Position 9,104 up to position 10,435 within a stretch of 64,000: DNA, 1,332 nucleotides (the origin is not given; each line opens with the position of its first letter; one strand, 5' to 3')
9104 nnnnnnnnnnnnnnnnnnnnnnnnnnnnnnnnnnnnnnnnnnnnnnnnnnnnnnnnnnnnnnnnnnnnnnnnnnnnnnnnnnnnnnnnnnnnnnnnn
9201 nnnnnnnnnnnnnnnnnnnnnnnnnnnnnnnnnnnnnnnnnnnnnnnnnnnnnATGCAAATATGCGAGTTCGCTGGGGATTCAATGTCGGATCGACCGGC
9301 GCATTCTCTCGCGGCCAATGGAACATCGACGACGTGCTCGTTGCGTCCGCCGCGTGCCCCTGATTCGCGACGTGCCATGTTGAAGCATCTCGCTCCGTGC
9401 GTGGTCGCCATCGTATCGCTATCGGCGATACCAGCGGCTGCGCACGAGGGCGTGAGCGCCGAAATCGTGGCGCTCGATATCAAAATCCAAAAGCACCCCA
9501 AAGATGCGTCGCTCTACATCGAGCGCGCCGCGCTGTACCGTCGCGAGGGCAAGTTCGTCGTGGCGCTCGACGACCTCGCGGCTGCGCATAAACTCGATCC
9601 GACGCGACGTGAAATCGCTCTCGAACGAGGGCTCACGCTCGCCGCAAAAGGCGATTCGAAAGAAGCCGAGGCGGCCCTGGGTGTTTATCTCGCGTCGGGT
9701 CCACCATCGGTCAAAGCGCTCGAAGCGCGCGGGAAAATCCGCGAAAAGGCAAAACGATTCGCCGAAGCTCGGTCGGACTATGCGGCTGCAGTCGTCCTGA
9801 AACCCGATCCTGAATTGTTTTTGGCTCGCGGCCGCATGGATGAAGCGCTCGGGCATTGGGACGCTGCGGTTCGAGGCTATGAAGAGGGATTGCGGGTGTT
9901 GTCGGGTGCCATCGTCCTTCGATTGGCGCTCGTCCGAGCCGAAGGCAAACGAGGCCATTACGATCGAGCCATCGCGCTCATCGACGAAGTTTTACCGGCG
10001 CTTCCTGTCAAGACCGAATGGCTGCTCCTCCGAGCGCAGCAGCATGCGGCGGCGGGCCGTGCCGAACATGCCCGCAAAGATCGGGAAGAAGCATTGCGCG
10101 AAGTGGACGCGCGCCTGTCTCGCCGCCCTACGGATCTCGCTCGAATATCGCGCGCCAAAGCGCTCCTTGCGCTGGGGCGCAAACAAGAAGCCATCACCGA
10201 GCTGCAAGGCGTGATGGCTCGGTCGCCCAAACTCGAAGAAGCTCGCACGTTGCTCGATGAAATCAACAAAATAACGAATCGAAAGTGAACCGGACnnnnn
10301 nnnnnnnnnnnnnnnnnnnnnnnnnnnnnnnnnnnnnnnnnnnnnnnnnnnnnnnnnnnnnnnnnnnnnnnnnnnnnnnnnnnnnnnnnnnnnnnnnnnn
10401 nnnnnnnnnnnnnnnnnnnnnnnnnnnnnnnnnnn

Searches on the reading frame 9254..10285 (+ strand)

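Call 54: search_protein_families(library=pfam, proteins=[window:9254-10285:+], max_evalue=0.001)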
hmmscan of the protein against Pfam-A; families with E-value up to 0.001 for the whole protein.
window:9254-10285:+ (344 aa): 12 families
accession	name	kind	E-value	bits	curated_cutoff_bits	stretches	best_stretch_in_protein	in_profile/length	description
PF13428.12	TPR_14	-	3.2e-13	49.4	23.5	0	87-124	3-40/44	Tetratricopeptide repeat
PF07719.23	TPR_2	-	3.6e-13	49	27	0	154-185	2-33/34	Tetratricopeptide repeat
PF13432.12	TPR_16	-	8.2e-12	45.8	32.7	1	123-184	1-62/65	Tetratricopeptide repeat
PF14559.12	TPR_19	-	2.3e-10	41.1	25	1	97-159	3-67/68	Tetratricopeptide repeat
PF13371.12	TPR_9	-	7.9e-10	39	35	0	78-121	22-65/73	Tetratricopeptide repeat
PF00515.34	TPR_1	-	1.8e-07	31.1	27.8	0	86-117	2-33/34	Tetratricopeptide repeat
PF12895.13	ANAPC3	-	2.2e-05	25.1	27.2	0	233-318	2-80/82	Anaphase-promoting complex, cyclosome, subunit 3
PF14561.12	TPR_20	-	0.00012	22.8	25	0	278-334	5-64/90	Tetratricopeptide repeat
PF13431.12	TPR_17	-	0.00014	22.3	24.4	0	78-101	6-29/34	Tetratricopeptide repeat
PF13424.12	TPR_12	-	0.00019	22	30.1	0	189-249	13-74/77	Tetratricopeptide repeat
PF13414.12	TPR_11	-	0.00022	21.3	26.8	0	94-133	3-42/42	TPR repeat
PF23914.1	TPR_CcmH_CycH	-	0.00055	20.2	42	0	72-178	37-146/158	Cytochrome c-type biogenesis protein H TPR domain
